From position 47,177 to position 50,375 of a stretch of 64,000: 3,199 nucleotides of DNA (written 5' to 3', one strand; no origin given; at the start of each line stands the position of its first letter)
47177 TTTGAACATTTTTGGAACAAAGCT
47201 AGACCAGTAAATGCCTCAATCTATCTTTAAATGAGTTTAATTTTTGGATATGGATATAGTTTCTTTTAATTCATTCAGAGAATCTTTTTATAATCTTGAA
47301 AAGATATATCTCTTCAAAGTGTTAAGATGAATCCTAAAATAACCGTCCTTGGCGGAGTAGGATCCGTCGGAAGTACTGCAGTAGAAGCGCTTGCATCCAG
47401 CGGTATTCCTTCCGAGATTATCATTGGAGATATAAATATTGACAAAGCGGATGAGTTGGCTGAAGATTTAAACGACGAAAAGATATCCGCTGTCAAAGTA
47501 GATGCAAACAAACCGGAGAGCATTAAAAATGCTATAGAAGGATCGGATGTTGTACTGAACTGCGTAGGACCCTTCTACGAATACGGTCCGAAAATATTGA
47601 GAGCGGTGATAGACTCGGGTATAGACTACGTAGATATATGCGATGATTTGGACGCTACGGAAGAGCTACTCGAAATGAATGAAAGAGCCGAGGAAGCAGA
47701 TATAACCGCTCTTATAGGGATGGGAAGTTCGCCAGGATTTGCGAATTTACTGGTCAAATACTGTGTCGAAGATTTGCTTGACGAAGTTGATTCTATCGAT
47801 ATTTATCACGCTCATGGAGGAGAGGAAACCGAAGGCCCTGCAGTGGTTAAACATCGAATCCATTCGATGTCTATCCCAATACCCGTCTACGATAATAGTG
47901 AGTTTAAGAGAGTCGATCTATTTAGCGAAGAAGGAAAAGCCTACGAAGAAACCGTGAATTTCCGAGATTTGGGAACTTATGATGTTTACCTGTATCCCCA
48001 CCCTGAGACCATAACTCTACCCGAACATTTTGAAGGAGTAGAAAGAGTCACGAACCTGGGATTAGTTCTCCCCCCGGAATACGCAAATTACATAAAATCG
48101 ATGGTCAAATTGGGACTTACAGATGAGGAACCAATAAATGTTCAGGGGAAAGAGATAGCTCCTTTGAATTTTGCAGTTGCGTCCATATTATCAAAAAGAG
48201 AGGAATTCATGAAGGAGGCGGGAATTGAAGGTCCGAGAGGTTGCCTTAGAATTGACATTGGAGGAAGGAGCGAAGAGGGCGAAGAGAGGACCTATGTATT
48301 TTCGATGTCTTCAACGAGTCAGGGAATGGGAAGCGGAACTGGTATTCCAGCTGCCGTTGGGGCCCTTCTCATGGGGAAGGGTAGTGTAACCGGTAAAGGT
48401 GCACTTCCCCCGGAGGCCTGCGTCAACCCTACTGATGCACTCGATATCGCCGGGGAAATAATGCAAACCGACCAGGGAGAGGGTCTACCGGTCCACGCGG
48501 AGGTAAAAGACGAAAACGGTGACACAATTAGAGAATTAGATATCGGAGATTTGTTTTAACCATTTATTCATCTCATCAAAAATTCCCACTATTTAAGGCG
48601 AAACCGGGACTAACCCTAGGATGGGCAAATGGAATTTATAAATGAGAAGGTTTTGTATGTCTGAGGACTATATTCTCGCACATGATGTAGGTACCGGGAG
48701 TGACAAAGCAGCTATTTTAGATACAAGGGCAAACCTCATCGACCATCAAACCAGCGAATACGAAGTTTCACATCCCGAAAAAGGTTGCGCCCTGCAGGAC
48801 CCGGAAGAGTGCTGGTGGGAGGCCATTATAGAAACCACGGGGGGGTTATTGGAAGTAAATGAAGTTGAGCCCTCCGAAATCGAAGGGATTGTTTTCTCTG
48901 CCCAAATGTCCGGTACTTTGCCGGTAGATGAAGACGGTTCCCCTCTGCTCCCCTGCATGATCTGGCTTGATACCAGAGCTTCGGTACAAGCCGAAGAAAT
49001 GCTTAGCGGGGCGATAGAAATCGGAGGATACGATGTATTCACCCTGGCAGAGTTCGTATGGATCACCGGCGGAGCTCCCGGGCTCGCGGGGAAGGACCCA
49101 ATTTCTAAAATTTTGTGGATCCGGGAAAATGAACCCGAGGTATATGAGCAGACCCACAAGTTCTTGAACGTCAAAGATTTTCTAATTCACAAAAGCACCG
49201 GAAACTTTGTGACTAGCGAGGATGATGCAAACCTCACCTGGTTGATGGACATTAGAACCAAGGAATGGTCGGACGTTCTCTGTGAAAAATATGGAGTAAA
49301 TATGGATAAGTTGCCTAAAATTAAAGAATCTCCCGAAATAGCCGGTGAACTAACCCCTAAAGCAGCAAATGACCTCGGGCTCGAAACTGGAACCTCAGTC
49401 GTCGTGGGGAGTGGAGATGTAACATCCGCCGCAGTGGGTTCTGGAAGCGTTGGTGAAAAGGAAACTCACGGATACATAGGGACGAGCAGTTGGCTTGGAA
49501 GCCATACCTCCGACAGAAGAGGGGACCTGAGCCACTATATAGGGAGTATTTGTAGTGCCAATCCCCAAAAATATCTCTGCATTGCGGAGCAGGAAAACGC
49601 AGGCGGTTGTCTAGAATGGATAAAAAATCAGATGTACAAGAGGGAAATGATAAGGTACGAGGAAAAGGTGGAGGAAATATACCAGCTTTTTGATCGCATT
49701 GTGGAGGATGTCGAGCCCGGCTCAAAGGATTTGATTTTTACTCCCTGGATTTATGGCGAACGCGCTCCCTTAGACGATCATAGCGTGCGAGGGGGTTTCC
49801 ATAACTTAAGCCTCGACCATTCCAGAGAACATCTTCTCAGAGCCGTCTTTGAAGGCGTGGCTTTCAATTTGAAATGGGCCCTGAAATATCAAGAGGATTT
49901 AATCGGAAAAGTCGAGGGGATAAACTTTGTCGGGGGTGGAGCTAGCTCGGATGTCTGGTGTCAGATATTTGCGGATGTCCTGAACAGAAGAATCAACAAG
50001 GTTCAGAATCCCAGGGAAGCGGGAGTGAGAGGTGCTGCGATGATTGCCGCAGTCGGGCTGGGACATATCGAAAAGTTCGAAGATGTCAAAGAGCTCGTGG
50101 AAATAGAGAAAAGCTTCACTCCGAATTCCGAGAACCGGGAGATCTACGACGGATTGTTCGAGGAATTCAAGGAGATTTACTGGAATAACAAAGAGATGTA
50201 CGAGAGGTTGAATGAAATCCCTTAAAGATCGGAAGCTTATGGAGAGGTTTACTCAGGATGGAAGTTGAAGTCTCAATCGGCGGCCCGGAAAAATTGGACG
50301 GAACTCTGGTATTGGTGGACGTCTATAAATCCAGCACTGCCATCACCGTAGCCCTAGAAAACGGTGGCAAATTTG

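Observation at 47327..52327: Operon coupling an FGGY sugar kinase and a ComB-like phosphatase to a RuBisCO-like protein that lacks carboxylase residues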

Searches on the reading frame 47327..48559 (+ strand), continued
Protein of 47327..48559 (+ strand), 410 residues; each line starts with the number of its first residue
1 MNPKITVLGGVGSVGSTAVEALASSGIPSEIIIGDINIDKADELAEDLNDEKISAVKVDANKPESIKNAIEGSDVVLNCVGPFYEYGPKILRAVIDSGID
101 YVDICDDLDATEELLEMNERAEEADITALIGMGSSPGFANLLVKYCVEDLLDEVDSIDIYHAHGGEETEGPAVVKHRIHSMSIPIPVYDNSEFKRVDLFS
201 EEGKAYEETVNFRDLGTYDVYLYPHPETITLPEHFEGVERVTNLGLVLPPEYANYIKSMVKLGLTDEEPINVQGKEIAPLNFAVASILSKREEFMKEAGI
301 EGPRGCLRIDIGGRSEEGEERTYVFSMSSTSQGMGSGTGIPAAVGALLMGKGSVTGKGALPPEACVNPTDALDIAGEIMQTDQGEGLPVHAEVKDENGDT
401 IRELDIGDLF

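Call 76: predict_structure(alignment_id=A2)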
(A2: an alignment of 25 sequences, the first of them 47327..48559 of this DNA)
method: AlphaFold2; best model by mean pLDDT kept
length: 410 residues; sequences in the alignment: 25
mean_pLDDT: 92.3   pTM: 0.91
mean pLDDT of the five models: 92.3, 90.6, 90.5, 87.5, 87.4
residues with pLDDT >= 90: 339; 70-90: 57; 50-70: 13; < 50: 1
segments of 3 or more residues with pLDDT < 50: none
pLDDT, mean of each block of 10 residues (from residue 1): 93 93 93 97 95 97 97 97 94 98 93 97 97 93 93 95 86 92 94 95 95 92 94 93 94 96 94 93 96 93 92 93 92 86 96 91 94 83 64 93 74
secondary structure, 60 per line:
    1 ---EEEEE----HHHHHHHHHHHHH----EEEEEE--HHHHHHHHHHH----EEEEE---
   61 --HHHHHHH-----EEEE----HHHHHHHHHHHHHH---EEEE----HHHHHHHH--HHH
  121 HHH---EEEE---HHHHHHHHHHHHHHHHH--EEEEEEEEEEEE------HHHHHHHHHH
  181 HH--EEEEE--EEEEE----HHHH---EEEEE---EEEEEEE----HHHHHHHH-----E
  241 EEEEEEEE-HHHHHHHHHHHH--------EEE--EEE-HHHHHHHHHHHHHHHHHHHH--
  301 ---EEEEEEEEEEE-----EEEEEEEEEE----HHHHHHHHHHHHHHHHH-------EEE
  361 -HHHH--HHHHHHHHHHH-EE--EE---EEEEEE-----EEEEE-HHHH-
elements in order: E4-8 H13-25 E30-35 H38-48 E53-57 H63-69 E75-78 H83-96 E100-103 H108-115 H118-123 E127-130 H134-150 E153-164 H171-182 E185-189 E192-196 H201-204 E208-212 E216-222 H227-234 E240-248 H250-261 E270-272 E275-277 H279-298 E304-314 E320-329 H334-350 E358-360 H362-365 H368-378 E389-394 E400-404 H406-409

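Call 81: fold_search(model_id=the predicted structure, library=pdb)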
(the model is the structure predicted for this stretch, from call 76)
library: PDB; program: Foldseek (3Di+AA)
matches with E <= 10: 1471; with E <= 0.001: 788
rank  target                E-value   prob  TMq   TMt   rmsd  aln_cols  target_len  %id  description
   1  8deb_A                4.3e-31  1.00  0.78  0.81   3.7       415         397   21  Bacteroides fragilis carboxyspermidine dehydrogenase (released 2023-08-02)
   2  8deb_B                9.7e-31  1.00  0.77  0.84   3.5       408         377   21  Bacteroides fragilis carboxyspermidine dehydrogenase (released 2023-08-02)
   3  4ina_B                1.6e-30  1.00  0.75  0.77   4.3       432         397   21  Crystal Structure of the Q7MSS8_WOLSU protein from Wolinella succinogenes. Northeast Structural Genomics Consortium Ta (released 2013-01-16)
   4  4ina_A                4.3e-30  1.00  0.73  0.76   4.2       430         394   21  Crystal Structure of the Q7MSS8_WOLSU protein from Wolinella succinogenes. Northeast Structural Genomics Consortium Ta (released 2013-01-16)
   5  8h4z_A                2.0e-29  1.00  0.76  0.79   3.8       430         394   18  Crystal structure of carboxyspermidine dehydrogenase from Helicobacter pylori in space group P21212 (released 2022-11-09)
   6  8h50_B                2.1e-29  1.00  0.77  0.81   3.8       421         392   18  Crystal structure of carboxyspermidine dehydrogenase from Helicobacter pylori in space group C2221 (released 2022-11-09)
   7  8h4z_B                3.1e-29  1.00  0.76  0.80   3.8       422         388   18  Crystal structure of carboxyspermidine dehydrogenase from Helicobacter pylori in space group P21212 (released 2022-11-09)
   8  8h50_A                3.7e-29  1.00  0.77  0.81   3.7       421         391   18  Crystal structure of carboxyspermidine dehydrogenase from Helicobacter pylori in space group C2221 (released 2022-11-09)
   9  8h4z_C                3.9e-29  1.00  0.75  0.80   3.8       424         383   17  Crystal structure of carboxyspermidine dehydrogenase from Helicobacter pylori in space group P21212 (released 2022-11-09)
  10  8h50_C                5.7e-29  1.00  0.77  0.80   3.9       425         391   18  Crystal structure of carboxyspermidine dehydrogenase from Helicobacter pylori in space group C2221 (released 2022-11-09)
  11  8h4z_D                2.7e-28  1.00  0.77  0.80   3.8       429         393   18  Crystal structure of carboxyspermidine dehydrogenase from Helicobacter pylori in space group P21212 (released 2022-11-09)
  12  8h52                  4.1e-28  1.00  0.79  0.81   3.8       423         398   18  Crystal structure of Helicobacter pylori carboxyspermidine dehydrogenase in complex with NADP (released 2022-11-09)
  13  4rl6_A                2.8e-27  1.00  0.75  0.74   4.4       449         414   22  Crystal Structure of the Q04L03_STRP2 protein from Streptococcus pneumoniae. Northeast Structural Genomics Consortium  (released 2014-11-05)
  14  4rl6_B                1.1e-25  1.00  0.73  0.76   4.3       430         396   21  Crystal Structure of the Q04L03_STRP2 protein from Streptococcus pneumoniae. Northeast Structural Genomics Consortium  (released 2014-11-05)
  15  3abi_A                4.0e-23  1.00  0.66  0.76   4.6       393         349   20  Crystal Structure of L-Lysine Dehydrogenase from Hyperthermophilic Archaeon Pyrococcus horikoshii (released 2009-12-29)
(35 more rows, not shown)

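Call 88: search_dna_similar(query=window:47327-48559:+, collection=plasmids, mode=protein, max_rows=10)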
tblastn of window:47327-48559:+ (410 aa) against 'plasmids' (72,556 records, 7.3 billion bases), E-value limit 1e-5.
Records with a match: 130; places in all: 151; records where one place covers at least 80% of the query: 79.
Best place of each record, by identity: <60% 130.
By first word of the organism name: Sinorhizobium 62; Rhizobium 17; Streptomyces 13; Sphingobium 8; Haladaptatus 3; Natribaculum 2; Ensifer 2; Shinella 2; Acinetobacter 2; Natronococcus 1; and 18 more.
By predicted mobility (MOB-suite, as given by PLSDB): mobilizable 63; non-mobilizable 53; conjugative 14.
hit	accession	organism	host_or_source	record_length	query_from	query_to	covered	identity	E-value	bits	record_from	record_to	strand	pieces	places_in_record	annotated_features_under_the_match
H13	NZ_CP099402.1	Rhizobium sp. Pop5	Phaseolus vulgaris,Cell culture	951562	34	409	92%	30.6%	1e-23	110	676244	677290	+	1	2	saccharopine dehydrogenase NADP-binding domain-containing protein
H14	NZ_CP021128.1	Rhizobium sp. Kim5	Phaseolus vulgaris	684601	34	409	92%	30.6%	3e-22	106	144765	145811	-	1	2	saccharopine dehydrogenase NADP-binding domain-containing protein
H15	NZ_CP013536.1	Rhizobium phaseoli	Phaseolus vulgaris,Whole ...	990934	34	409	92%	30.4%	8e-22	105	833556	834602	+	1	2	saccharopine dehydrogenase NADP-binding domain-containing protein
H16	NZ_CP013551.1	Rhizobium phaseoli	Phaseolus vulgaris,Whole ...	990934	34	409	92%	30.4%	8e-22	105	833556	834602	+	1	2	saccharopine dehydrogenase NADP-binding domain-containing protein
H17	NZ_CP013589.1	Rhizobium phaseoli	Phaseolus vulgaris,Whole ...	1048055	34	409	92%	30.4%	8e-22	105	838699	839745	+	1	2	record has no annotation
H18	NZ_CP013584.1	Rhizobium phaseoli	Phaseolus vulgaris,Whole ...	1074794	34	409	92%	30.4%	8e-22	105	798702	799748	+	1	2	record has no annotation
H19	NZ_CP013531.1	Rhizobium phaseoli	Phaseolus vulgaris,Whole ...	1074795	34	409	92%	30.4%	8e-22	105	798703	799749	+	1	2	record has no annotation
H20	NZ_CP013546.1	Rhizobium phaseoli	Phaseolus vulgaris,Whole ...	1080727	34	409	92%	30.4%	8e-22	105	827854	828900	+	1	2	record has no annotation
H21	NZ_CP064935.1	Rhizobium phaseoli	Phaseolus vulgaris,single cell,soil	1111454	34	409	92%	30.4%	8e-22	105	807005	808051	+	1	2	record has no annotation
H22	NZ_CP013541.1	Rhizobium phaseoli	Phaseolus vulgaris,Whole ...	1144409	34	409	92%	30.4%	8e-22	105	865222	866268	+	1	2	record has no annotation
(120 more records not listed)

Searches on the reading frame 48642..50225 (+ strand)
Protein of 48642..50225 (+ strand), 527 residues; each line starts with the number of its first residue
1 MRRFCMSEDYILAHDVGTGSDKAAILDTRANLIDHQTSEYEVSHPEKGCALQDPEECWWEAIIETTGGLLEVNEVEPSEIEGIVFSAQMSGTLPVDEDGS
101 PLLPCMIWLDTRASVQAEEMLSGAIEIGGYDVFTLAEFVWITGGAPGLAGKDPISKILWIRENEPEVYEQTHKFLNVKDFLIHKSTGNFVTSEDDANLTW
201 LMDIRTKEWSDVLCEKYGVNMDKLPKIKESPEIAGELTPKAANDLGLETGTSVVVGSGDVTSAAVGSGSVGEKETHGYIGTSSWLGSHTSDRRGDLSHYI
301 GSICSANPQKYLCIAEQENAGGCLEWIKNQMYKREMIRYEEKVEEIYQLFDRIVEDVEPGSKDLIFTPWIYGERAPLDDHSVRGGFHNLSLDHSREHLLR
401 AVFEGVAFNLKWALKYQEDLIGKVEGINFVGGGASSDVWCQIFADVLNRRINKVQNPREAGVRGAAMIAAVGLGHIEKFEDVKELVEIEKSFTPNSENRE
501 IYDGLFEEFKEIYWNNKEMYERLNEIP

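Call 3: search_protein_families(library=pfam, proteins=[window:48642-50225:+])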
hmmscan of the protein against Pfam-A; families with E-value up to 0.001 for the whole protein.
window:48642-50225:+ (527 aa): 2 families
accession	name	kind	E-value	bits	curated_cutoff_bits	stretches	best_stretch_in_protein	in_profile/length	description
PF00370.27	FGGY_N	-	9.2e-52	176.5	28.8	1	10-266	1-245/245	FGGY family of carbohydrate kinases, N-terminal domain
PF02782.22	FGGY_C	-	1.6e-28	100.3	27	1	306-472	33-197/198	FGGY family of carbohydrate kinases, C-terminal domain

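Call 4: search_protein_families(library=ncbifam, proteins=[window:48642-50225:+])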
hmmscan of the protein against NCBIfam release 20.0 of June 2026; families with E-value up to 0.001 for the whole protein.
window:48642-50225:+ (527 aa): 12 families
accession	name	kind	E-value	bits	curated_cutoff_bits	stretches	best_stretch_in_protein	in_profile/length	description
TIGR01312.1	XylB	equivalog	3.9e-99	332.4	380.25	1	15-513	4-480/481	xylulokinase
TIGR01314.1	gntK_FGGY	equivalog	2.5e-77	260.5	648.55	1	10-523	1-500/505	gluconokinase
NF008187.0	PRK10939.1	equivalog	1.1e-56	192.5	528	1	7-519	2-506/521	autoinducer-2 kinase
NF011601.0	PRK15027.1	equivalog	2.6e-53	181.1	912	1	13-515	4-478/484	xylulokinase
TIGR01311.1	glycerol_kin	equivalog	2e-45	155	590.35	1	10-500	2-478/496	glycerol kinase GlpK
NF000756.0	PRK00047.1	subfamily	1e-41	142.8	498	1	6-500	2-479/502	glycerol kinase GlpK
NF003154.0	PRK04123.1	equivalog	7.7e-40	137.1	428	1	8-516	3-535/554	ribulokinase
TIGR02628.1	fuculo_kin_coli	equivalog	1.6e-37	129.5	470.9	1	154-487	134-456/465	L-fuculokinase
TIGR01315.1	5C_CHO_kinase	subfamily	1.9e-34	119.3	408.7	2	14-273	5-267/541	FGGY family pentulose kinase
TIGR01234.1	L-ribulokinase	equivalog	2.6e-26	92.5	583.25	1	13-513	17-527/536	ribulokinase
TIGR02627.1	rhamnulo_kin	equivalog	1.2e-15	57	527.95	2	161-287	138-259/454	rhamnulokinase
NF007925.0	PRK10640.1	equivalog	2.8e-12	45.8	639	1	160-287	143-265/489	rhamnulokinase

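Call 40: search_solved_structures(query=window:48642-50225:+, max_evalue=1e-30)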
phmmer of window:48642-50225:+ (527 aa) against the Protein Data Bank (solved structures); distinct sequences matched with E-value up to 1e-30: 9.
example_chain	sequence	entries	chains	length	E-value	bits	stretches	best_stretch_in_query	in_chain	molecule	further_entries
2itm_A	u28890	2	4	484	6.3e-50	173.3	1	13-514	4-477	Xylulose kinase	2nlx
3hz6_A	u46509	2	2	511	1.7e-43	152.1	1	10-482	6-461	Xylulokinase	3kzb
3gbt_A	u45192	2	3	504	6.6e-43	150.1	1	6-512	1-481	Gluconate kinase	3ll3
5vm1_A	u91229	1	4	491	4e-42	147.5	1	12-473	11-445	Xylulokinase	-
5ya0_A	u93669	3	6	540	7.9e-37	130.1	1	4-515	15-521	Autoinducer-2 kinase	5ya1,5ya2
6k78_B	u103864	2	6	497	4.7e-36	127.5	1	8-511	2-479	Glycerol kinase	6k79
6k78_A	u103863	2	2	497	6.6e-36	127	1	8-511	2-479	Glycerol kinase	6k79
2zf5_O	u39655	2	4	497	8.1e-36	126.7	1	8-511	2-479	Glycerol kinase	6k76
3ifr_A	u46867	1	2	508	5.6e-32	114.1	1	11-522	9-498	Carbohydrate kinase, FGGY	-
